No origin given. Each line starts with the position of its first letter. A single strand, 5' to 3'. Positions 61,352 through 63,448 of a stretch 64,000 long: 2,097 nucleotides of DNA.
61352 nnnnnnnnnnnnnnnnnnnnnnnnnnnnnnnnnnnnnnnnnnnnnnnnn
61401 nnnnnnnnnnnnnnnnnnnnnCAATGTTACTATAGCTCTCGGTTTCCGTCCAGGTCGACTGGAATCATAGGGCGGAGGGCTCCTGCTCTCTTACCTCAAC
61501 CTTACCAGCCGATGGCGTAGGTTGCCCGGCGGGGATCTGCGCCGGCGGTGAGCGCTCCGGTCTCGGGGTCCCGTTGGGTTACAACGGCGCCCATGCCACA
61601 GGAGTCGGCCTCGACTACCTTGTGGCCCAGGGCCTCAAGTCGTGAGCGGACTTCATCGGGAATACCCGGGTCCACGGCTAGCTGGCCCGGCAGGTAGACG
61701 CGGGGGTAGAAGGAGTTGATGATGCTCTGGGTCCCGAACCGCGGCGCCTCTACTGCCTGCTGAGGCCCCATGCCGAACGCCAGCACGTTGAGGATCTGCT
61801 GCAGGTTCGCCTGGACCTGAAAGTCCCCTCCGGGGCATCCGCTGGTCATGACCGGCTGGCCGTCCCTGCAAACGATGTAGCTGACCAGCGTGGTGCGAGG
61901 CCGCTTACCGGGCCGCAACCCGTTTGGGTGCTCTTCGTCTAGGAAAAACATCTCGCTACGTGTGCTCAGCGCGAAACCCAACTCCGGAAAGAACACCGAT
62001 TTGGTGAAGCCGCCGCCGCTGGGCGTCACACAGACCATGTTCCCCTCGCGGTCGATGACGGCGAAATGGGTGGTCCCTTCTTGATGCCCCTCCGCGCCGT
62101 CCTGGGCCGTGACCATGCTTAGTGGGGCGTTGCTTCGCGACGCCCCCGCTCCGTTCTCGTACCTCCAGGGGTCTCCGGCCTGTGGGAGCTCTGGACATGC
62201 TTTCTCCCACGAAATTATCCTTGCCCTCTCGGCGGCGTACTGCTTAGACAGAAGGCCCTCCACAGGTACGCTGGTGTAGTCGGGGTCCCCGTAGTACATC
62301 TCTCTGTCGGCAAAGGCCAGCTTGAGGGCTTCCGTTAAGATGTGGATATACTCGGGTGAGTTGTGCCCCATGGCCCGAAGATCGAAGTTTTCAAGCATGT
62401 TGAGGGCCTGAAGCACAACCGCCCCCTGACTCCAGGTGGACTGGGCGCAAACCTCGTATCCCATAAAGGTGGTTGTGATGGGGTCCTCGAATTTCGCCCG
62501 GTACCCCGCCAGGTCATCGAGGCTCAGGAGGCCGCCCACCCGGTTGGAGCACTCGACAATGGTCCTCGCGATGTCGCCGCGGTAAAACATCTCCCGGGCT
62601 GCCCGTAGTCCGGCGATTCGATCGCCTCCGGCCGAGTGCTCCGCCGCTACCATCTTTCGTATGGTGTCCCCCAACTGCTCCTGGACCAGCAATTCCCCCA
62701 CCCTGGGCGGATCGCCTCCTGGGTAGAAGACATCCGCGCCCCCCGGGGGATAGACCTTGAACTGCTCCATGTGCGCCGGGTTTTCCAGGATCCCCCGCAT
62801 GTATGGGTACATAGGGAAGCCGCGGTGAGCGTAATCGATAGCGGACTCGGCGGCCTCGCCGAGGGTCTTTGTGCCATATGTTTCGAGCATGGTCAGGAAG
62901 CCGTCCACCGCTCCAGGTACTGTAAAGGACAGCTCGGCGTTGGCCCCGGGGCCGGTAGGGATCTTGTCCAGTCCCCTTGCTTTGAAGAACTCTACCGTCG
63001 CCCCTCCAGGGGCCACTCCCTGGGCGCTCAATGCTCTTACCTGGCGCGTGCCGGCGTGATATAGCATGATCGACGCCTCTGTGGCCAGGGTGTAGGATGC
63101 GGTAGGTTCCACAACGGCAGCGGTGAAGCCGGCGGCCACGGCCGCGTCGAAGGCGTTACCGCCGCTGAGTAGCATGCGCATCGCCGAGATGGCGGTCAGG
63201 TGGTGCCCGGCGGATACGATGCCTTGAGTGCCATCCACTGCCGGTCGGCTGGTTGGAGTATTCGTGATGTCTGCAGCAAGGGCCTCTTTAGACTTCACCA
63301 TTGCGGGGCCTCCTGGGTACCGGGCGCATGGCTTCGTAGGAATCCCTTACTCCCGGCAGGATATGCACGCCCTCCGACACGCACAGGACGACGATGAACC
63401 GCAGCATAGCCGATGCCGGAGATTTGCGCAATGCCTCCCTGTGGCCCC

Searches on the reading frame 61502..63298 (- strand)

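Call 63: search_protein_families(library=pfam, proteins=[window:61502-63298:-], max_evalue=0.001)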
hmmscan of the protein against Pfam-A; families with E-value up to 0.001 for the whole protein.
window:61502-63298:- (598 aa): 1 family
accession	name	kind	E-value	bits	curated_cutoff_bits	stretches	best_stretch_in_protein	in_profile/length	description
PF01019.26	G_glu_transpept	-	1e-119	401.1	27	1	41-592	2-511/512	Gamma-glutamyltranspeptidase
